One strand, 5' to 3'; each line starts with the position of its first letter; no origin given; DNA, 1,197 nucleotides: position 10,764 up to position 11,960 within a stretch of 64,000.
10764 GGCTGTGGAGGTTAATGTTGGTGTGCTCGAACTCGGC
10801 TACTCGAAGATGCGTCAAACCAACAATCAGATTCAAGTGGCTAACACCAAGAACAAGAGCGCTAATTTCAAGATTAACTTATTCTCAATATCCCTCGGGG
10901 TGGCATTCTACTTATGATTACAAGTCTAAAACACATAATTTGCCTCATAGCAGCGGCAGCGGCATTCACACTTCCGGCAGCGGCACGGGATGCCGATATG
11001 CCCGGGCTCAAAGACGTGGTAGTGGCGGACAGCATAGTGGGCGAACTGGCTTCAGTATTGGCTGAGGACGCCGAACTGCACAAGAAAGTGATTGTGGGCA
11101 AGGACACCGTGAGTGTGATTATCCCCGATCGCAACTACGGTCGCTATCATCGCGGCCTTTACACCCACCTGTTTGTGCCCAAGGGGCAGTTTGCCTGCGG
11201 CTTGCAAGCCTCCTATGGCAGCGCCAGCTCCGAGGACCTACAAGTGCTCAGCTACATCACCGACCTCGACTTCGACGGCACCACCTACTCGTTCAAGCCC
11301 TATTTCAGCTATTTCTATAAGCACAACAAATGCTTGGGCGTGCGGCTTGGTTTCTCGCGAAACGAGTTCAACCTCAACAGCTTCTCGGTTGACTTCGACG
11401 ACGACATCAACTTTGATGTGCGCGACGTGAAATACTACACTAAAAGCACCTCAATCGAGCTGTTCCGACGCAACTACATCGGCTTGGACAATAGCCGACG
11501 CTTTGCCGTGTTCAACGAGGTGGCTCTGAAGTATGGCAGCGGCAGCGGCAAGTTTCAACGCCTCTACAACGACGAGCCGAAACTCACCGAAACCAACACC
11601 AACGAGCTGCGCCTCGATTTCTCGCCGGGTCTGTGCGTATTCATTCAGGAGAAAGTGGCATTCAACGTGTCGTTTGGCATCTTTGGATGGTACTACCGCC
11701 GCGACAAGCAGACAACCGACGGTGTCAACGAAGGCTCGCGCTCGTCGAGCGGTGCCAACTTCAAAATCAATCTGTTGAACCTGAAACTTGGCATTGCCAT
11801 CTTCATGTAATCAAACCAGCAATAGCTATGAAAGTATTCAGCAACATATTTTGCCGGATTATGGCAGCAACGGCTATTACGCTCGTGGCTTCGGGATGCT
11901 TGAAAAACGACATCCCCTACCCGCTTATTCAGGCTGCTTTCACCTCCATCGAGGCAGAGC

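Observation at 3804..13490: Six-gene translationally coupled operon of modular surface lipoproteins plus small beta-barrels, with no enzyme, transporter or regulator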

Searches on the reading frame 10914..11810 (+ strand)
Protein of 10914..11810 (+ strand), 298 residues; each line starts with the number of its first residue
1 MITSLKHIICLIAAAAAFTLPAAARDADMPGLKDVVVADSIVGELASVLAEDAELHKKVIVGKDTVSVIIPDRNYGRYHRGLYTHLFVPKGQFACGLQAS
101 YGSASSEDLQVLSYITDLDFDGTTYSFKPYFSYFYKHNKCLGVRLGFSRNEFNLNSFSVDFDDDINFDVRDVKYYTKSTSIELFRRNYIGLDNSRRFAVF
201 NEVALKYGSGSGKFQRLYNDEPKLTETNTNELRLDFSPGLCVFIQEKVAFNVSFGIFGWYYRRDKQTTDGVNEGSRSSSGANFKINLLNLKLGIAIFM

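Call 3: search_protein_families(library=pfam, proteins=[window:10914-11810:+], max_evalue=0.01)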
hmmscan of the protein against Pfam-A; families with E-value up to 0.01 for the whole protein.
window:10914-11810:+ (298 aa): 0 families

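Call 4: search_protein_families(library=ncbifam, proteins=[window:10914-11810:+], max_evalue=0.01)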
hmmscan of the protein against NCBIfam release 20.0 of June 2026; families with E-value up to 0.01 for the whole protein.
window:10914-11810:+ (298 aa): 0 families

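Call 15: find_homologous_proteins(query=window:10914-11807:+, max_evalue=0.001)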
Query window:10914-11807:+ (298 aa): 763 proteins with E <= 0.001 among 3558 candidates; the best 120 are listed.
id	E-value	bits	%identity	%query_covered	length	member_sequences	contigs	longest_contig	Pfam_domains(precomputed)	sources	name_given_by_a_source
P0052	4.2e-195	665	99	100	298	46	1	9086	-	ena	-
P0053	1.7e-177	607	91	100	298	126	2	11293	-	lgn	-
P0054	2.8e-174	596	89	100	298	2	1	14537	-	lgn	-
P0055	3.9e-167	573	86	100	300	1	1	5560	-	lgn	-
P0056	6.4e-162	556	84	100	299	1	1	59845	-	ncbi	ncbi:MAG: hypothetical protein ACI4AH_00995 [Muribaculaceae bacterium]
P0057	8.6e-141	486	72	100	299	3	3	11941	-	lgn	-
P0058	3.3e-139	481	73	95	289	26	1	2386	-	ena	-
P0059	3.3e-137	475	70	100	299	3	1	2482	-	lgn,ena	-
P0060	3.7e-136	471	70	99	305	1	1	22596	-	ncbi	ncbi:MAG: hypothetical protein ACI308_00175 [Muribaculaceae bacterium]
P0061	2.5e-134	465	67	100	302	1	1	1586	-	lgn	-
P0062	5.6e-107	375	58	97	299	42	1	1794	-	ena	-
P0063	6.9e-106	372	57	96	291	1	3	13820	-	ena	-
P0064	9.5e-106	371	56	96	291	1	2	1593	-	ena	-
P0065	1.1e-105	371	56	96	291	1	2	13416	-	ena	-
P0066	1.3e-105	371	56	96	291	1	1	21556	-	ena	-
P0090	4.1e-95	336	52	99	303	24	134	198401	-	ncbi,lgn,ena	-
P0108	1.3e-90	322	53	93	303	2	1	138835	-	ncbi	-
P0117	1.7e-89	318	48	98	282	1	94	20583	-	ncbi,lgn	-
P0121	2.1e-89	318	56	84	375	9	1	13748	-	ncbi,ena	-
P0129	9.2e-89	316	55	81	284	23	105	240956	-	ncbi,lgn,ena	-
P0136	1.9e-88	314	55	88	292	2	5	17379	-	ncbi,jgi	jgi:hypothetical protein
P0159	4.1e-87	310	51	99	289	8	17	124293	-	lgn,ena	-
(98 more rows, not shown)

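Call 16: find_encoding_contigs(protein=P0129, flank=10000, max_places=2)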
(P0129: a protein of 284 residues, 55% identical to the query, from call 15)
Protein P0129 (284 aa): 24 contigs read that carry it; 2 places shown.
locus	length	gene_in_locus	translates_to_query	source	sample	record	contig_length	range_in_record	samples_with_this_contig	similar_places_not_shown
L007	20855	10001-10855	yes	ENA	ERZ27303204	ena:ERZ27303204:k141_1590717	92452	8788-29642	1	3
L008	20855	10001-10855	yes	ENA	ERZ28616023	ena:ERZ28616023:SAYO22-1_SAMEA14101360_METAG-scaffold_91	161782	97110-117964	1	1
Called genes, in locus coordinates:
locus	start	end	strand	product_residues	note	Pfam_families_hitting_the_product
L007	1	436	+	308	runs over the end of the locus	PF12773:DZR, PF13240:Zn_Ribbon_1 (faint), PF13248:Zn_ribbon_3 (faint), PF24463:DUF7577 (weak), PF12773:DZR (weak)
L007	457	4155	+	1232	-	PF00069:Pkinase, PF07714:PK_Tyr_Ser-Thr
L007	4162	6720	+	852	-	PF13240:Zn_Ribbon_1 (weak), PF05673:DUF815 (faint), PF05496:RuvB_N (weak), PF00004:AAA, PF17866:AAA_lid_6, PF00004:AAA, PF13238:AAA_18 (weak), PF17866:AAA_lid_6, +30 more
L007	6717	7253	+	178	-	PF12773:DZR, PF13240:Zn_Ribbon_1 (weak), PF16697:Yop-YscD_cpl (weak), PF00498:FHA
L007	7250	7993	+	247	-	PF00481:PP2C (faint), PF13672:PP2C_2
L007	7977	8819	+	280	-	-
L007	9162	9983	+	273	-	-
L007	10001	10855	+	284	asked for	-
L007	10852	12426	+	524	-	PF13201:PCMD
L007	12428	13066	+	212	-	PF03793:PASTA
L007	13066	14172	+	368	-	PF01479:S4, PF00849:PseudoU_synth_2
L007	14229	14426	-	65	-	PF12833:HTH_18, PF00165:HTH_AraC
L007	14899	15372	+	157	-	-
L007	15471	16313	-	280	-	PF00691:OmpA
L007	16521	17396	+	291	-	PF01370:Epimerase, PF02719:Polysacc_synt_2 (faint), PF04321:RmlD_sub_bind, PF16363:GDP_Man_Dehyd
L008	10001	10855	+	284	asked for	-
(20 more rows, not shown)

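Call 17: find_encoding_contigs(protein=P0090, flank=10000, max_places=2)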
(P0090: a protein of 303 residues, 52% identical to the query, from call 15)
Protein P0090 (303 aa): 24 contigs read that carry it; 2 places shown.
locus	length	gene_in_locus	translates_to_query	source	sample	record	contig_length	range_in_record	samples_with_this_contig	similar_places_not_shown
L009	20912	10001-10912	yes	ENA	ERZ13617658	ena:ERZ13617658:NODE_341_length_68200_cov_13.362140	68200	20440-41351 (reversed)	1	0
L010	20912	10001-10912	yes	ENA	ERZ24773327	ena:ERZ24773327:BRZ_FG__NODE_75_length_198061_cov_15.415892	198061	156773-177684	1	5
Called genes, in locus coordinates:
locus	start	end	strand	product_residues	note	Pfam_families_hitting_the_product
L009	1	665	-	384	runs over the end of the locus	PF02556:SecB (weak)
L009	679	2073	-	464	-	PF07724:AAA_2 (weak), PF00004:AAA (weak)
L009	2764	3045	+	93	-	-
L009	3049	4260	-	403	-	PF07690:MFS_1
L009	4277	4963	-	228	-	PF00392:GntR, PF07729:FCD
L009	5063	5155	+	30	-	-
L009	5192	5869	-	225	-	-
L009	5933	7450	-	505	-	PF02638:GHL10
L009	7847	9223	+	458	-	PF14900:DUF4493, PF19190:BACON_2 (weak), PF13004:BACON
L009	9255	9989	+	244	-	-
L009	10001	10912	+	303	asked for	-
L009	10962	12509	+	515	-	PF13201:PCMD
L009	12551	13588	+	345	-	PF21016:RlmN_N, PF04055:Radical_SAM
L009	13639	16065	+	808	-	PF04231:Endonuclease_1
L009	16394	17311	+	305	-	-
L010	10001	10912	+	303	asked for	-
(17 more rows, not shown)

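Call 21: search_protein_families(library=pfam, proteins=[window:10914-11810:+], max_evalue=10)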
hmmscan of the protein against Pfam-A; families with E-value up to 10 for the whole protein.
window:10914-11810:+ (298 aa): 0 families

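Call 30: find_related_loci(query=A2, collection=genome_contigs, flank=10000)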
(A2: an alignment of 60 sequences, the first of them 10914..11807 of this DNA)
Query A2 (298 aa) in genome_contigs; peptide patterns used: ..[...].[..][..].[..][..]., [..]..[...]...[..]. (x = any residue, [..] = any of these).
600 stretches matched a pattern (row limit reached: there are more); 518 encode a relative of the query (tblastn E <= 1e-3); the best 80 are kept; 80 distinct loci.
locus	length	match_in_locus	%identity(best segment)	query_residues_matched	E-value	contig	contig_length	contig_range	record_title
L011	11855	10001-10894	91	1-298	0e+0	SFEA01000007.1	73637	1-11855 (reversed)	MAG: Bacteroidales bacterium isolate W0P28.019 Contig111, whole genome shotgun sequence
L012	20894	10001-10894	90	1-298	2e-173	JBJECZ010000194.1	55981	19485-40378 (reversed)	MAG: Muribaculaceae bacterium isolate EHIM02_bin.002 NODE_77_length_55981_cov_8.079426, whole genome shotgun sequence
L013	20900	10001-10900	83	1-298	2e-167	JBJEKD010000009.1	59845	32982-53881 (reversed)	MAG: Muribaculaceae bacterium isolate PUUB53_bin.005 NODE_139_length_59845_cov_22.535240, whole genome shotgun sequence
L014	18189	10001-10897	71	1-298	8e-138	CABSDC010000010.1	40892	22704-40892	MAG TPA_asm: uncultured Prevotellaceae bacterium isolate MGYG-HGUT-02176 genome assembly, contig: GUT_GENOME134382_10, w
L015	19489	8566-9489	70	1-298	1e-132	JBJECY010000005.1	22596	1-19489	MAG: Muribaculaceae bacterium isolate LOHA20_bin.027 NODE_1036_length_22596_cov_7.860343, whole genome shotgun sequence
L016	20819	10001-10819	59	32-298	8e-111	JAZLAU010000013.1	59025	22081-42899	MAG: Muribaculaceae bacterium isolate T1900045073_TC20190067.MAGScoT_cleanbin_000001 SGB_4623_k141_511585, whole genome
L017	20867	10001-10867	56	12-298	8e-111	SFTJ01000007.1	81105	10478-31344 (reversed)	MAG: bacterium isolate W1P28.007 Contig37, whole genome shotgun sequence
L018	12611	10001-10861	55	1-298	9e-110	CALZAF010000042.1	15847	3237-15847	MAG: uncultured bacterium isolate SRR14474046_bin.4_metaWRAP_v1.3_MAG genome assembly, contig: ERZ9423955.1516, whole ge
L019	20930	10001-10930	50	1-298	2e-99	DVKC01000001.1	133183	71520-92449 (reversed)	MAG TPA_asm: Candidatus Avimuribaculum pullicola isolate ChiHecec3B27-9160 ChiHecec3B27__C2800_L133183_SRR6323528, whole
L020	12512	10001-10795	55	34-298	5e-98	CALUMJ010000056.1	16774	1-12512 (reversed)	MAG: uncultured Muribaculaceae bacterium isolate BRZ_KB__bin19 genome assembly, contig: BRZ_KB__NODE_3117_length_16774_c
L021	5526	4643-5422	55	42-298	2e-97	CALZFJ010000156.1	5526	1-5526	MAG: uncultured Prevotellaceae bacterium isolate SRR14474048_bin.9_metaWRAP_v1.3_MAG genome assembly, contig: ERZ9423967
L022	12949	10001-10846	52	7-298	4e-97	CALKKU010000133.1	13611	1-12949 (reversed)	MAG TPA_asm: uncultured Bacteroidales bacterium isolate ERR2619720_bin.58_CONCOCT_v1.1_MAG genome assembly, contig: ERZ1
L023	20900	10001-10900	49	2-296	9e-97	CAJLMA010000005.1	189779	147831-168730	MAG TPA_asm: uncultured Prevotellaceae bacterium isolate ERR321613-bin.1 genome assembly, contig: NODE_25_length_189779_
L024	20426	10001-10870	51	3-298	1e-96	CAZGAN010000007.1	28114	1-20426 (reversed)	MAG TPA_asm: uncultured Bacteroides sp. isolate SRP222552_co1_480 genome assembly, contig: NODE_660_length_28114_cov_80.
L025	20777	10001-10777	56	41-296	2e-96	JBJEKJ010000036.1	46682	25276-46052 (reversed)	MAG: Muribaculaceae bacterium isolate SARD08_bin.036 NODE_209_length_46682_cov_8.045617, whole genome shotgun sequence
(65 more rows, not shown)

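Call 33: predict_structure(alignment_id=A2)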
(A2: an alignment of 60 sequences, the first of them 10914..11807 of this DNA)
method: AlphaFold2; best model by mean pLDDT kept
length: 298 residues; sequences in the alignment: 60
mean_pLDDT: 77.8   pTM: 0.67
mean pLDDT of the five models: 77.8, 74.0, 73.7, 73.5, 72.5
residues with pLDDT >= 90: 91; 70-90: 125; 50-70: 50; < 50: 32
segments of 3 or more residues with pLDDT < 50: 21-43, 76-79
pLDDT, mean of each block of 10 residues (from residue 1): 77 74 45 41 48 66 70 52 76 89 71 66 89 93 94 79 70 91 92 81 95 87 92 92 85 86 94 93 67 79
secondary structure, 60 per line:
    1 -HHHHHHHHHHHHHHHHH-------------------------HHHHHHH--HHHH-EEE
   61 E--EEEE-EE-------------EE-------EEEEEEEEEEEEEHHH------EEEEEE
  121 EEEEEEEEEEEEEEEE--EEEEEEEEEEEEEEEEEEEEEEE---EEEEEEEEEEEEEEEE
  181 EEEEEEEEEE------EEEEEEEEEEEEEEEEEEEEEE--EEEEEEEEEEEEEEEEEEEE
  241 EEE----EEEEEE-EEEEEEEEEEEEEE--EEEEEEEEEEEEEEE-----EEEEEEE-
elements in order: H2-18 H44-50 H53-56 E58-61 E64-67 E93-105 E115-136 E139-161 E165-190 E197-218 E221-243 E248-253 E255-268 E271-285 E291-297

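Call 36: fold_search(model_id=the predicted structure, library=pdb)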
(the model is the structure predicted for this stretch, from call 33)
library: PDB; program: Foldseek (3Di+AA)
matches with E <= 10: 829; with E <= 0.001: 11
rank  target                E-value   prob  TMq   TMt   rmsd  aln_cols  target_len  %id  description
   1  9fzc_A                2.1e-05  1.00  0.30  0.49   9.8       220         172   10  Structure of OmpA-short in complex with nanobody Nb01 (released 2024-07-17)
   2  9a2m_MODEL_1_A        2.8e-05  1.00  0.34  0.30  14.1       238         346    8  Model of E. coli OmpA by in-cell photo-crosslinking MS and deep learning (released 2023-02-24)
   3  9fzd_A                6.3e-05  1.00  0.35  0.57   9.4       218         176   10  Structure of OmpA-long in complex with nanobody Nb39 (released 2024-07-17)
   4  3dzm_B                1.6e-04  1.00  0.34  0.46   8.3       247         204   12  Crystal structure of a major outer membrane protein from Thermus thermophilus HB27 (released 2008-12-23)
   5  3dzm_A                1.6e-04  1.00  0.35  0.47   8.2       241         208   12  Crystal structure of a major outer membrane protein from Thermus thermophilus HB27 (released 2008-12-23)
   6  1bxw                  3.7e-04  1.00  0.35  0.56   8.9       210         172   10  OUTER MEMBRANE PROTEIN A (OMPA) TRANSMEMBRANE DOMAIN (released 1998-10-14)
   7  3dzm_C                4.7e-04  1.00  0.33  0.46   9.8       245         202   12  Crystal structure of a major outer membrane protein from Thermus thermophilus HB27 (released 2008-12-23)
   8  3slt                  6.1e-04  0.97  0.27  0.26  18.2       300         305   10  Pre-cleavage Structure of the Autotransporter EspP - N1023S Mutant (released 2011-11-16)
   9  4epa                  8.3e-04  1.00  0.32  0.18   9.8       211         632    9  The crystal structure of the ferric yersiniabactin uptake receptor FyuA from Yersinia pestis (released 2012-06-20)
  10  1uyn                  8.7e-04  1.00  0.34  0.36  15.8       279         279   10  Translocator domain of autotransporter NalP from Neisseria meningitidis (released 2004-03-18)
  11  1p4t                  9.2e-04  1.00  0.25  0.41  10.0       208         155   11  Crystal structure of Neisserial surface protein A (NspA) (released 2003-07-22)
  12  2f1t_A                1.1e-03  1.00  0.34  0.52   8.3       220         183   12  Outer membrane protein OmpW (released 2006-01-24)
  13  3qq2_C                1.1e-03  0.99  0.26  0.30  17.2       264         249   10  Crystal Structure of the Beta Domain of the Bordetella Autotransporter Brka (released 2011-04-13)
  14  2x27                  1.2e-03  1.00  0.35  0.47  10.1       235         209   11  Crystal structure of the outer membrane protein OprG from Pseudomonas aeruginosa (released 2010-12-15)
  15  2f1v_A                1.4e-03  1.00  0.36  0.54   7.5       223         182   12  Outer membrane protein OmpW (released 2006-01-24)
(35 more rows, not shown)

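Call 45: search_protein_families(library=pfam, alignment_id=A2, max_evalue=1)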
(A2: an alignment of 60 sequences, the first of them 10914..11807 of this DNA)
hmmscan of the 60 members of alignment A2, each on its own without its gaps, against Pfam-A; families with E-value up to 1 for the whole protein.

A. member 1, window:10914-11807:+ (298 aa): 0 families

B. families by the number of members that match (of 60 scanned): 11 families
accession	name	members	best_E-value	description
PF13505.12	OMP_b-brl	7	0.00057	Outer membrane protein beta-barrel domain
PF01103.29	Omp85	1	0.0037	Omp85 superfamily domain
PF12099.14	DUF3575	1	0.0095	Protein of unknown function (DUF3575)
PF16946.11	Porin_OmpG_1_2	1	0.012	OMPG-porin 1 family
PF07007.17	LprI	1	0.014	Lysozyme inhibitor LprI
PF09381.16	Porin_OmpG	1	0.047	Outer membrane protein G (OmpG)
PF04951.18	Peptidase_M55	1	0.11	D-aminopeptidase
PF22221.2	NigD_N-like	1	0.11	Lipoprotein BF3042 OB domain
PF02733.22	Dak1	1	0.15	Dak1 domain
PF03586.18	Herpes_UL36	1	0.4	Herpesvirus UL36 tegument protein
PF11839.13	Alanine_zipper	1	0.64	Alanine-zipper, major outer membrane lipoprotein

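Call 65: list_cluster_members(proteins=[P0129, P0090, P0117, P0159, P0016, P0010, P0056, P0108, P0121, P0136])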
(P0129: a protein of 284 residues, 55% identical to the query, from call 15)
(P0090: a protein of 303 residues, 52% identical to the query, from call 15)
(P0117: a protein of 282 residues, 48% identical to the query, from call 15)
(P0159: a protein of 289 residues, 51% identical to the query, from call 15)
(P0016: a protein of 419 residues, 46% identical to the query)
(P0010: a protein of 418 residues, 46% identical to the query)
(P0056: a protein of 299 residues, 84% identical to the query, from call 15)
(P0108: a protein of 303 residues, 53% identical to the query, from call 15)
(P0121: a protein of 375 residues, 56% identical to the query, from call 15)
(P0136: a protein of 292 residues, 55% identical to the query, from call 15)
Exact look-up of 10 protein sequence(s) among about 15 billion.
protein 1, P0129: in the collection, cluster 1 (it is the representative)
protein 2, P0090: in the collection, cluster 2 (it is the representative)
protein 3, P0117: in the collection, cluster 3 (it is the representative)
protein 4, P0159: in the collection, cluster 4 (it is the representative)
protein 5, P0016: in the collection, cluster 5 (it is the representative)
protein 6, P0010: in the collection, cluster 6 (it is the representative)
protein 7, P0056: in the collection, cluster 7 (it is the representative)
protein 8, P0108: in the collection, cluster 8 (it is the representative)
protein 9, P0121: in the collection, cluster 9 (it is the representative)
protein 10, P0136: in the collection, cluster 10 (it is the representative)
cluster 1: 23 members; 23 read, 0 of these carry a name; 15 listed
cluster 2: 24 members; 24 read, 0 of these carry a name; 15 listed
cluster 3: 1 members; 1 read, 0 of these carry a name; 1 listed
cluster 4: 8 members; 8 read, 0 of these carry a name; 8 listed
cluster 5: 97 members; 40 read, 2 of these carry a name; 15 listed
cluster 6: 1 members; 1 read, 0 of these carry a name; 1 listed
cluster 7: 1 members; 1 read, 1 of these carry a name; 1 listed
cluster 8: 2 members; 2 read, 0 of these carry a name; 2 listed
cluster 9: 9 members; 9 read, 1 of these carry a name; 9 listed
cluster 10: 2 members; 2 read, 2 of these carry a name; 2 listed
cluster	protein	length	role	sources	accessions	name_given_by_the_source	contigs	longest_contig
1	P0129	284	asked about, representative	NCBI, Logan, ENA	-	-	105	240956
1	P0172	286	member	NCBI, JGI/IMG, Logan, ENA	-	-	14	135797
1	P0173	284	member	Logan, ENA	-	-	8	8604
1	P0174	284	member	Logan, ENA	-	-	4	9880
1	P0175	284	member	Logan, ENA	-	-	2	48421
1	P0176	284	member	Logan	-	-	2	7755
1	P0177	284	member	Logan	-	-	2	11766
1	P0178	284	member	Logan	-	-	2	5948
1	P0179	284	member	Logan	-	-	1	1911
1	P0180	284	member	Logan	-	-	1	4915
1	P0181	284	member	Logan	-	-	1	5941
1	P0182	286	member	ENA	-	-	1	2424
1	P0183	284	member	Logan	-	-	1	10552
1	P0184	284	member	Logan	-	-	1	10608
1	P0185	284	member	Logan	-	-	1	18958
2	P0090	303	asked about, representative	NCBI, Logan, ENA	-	-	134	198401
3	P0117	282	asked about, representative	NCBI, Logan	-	-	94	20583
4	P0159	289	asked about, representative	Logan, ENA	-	-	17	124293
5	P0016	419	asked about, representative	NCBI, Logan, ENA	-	-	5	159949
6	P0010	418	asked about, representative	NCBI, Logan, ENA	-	-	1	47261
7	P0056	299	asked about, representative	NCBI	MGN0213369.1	MAG: hypothetical protein ACI4AH_00995 [Muribaculaceae bacterium]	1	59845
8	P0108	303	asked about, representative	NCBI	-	-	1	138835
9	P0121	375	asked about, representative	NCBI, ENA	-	-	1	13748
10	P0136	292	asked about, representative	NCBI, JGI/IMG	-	hypothetical protein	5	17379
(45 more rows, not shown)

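Call 84: search_protein_representatives(alignment_id=A2)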
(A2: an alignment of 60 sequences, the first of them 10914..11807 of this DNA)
Query: 60 sequences, 296 profile positions. Proteins with E-value up to 0.001 (for the whole library): 1166; up to 1e-10: 612; up to 1e-30: 242. The best 150 are listed.
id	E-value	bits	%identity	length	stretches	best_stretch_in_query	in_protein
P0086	5.4e-133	459.2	-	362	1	34-296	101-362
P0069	9.2e-125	432.2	-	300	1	5-296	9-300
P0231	2.7e-119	414.2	-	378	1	46-296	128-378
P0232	2.7e-108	378.1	-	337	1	46-296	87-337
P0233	2.8e-105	368.2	-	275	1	88-296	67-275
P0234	1.6e-102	359.1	-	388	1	46-295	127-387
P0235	7.4e-99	347.1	-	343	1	23-296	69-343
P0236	3.6e-98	344.9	-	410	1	46-295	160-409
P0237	4.0e-97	341.4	-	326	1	46-296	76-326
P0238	3.4e-96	338.4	-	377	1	48-296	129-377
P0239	5.6e-93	327.8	-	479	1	50-296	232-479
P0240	2.0e-92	326.0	-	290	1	39-296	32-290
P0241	3.1e-92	325.4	-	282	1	46-293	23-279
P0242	2.9e-91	322.2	-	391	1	49-296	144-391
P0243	4.2e-91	321.6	-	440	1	43-296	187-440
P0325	2.0e-48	181.5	-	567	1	30-295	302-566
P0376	1.0e-41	159.5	-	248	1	74-296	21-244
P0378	1.5e-41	159.0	-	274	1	71-296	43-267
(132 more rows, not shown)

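Call 85: find_encoding_contigs(protein=P0376, flank=8000, max_places=3)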
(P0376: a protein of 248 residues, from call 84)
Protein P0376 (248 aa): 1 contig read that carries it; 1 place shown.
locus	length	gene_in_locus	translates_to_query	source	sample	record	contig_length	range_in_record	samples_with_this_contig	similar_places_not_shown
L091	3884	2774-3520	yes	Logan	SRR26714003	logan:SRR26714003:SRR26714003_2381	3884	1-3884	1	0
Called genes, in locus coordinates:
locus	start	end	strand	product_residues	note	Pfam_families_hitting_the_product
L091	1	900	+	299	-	?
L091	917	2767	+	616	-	PF14900:DUF4493, PF13201:PCMD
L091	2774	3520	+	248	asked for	-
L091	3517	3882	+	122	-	?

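Call 86: find_encoding_contigs(protein=P0325, flank=8000, max_places=3)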
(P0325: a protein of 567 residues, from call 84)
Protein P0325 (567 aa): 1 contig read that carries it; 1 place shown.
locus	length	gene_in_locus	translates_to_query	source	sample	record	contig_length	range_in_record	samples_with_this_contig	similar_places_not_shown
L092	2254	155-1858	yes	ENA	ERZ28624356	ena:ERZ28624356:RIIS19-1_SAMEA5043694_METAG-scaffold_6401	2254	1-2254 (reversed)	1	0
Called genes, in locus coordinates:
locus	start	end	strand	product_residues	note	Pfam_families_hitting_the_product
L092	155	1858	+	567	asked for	-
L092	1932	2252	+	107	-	?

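Call 87: find_encoding_contigs(protein=P0239, flank=9000, max_places=2)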
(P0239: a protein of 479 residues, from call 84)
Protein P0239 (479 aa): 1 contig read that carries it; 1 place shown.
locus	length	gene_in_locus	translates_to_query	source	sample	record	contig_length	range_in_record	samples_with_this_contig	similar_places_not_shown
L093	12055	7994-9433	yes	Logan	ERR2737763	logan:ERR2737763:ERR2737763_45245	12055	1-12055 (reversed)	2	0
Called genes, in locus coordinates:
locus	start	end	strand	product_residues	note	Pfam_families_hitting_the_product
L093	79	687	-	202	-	PF01569:PAP2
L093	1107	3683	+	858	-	PF14900:DUF4493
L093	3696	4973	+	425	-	PF14900:DUF4493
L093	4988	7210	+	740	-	PF14900:DUF4493, PF16656:Pur_ac_phosph_N, PF13201:PCMD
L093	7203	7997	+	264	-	-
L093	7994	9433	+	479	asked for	-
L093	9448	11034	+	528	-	PF13201:PCMD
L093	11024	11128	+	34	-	-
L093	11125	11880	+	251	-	PF16270:DUF4923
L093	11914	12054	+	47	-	?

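Call 88: find_encoding_contigs(protein=P0378, flank=9000, max_places=2)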
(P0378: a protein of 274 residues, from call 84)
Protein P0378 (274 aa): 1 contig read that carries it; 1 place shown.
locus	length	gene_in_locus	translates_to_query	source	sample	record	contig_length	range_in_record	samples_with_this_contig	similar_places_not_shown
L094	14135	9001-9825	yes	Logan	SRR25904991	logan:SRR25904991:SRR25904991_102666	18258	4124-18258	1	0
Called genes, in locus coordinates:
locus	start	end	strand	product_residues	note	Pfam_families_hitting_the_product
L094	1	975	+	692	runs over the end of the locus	PF14121:Porin_10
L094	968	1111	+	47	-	-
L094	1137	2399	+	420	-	PF01464:SLT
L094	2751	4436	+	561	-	-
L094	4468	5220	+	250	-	PF14900:DUF4493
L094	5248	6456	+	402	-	PF14900:DUF4493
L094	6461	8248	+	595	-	PF14900:DUF4493, PF13201:PCMD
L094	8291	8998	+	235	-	-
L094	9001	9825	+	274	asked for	-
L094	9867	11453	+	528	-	PF13201:PCMD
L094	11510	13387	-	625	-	PF02129:Peptidase_S15, PF00326:Peptidase_S9, PF08530:PepX_C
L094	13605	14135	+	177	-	?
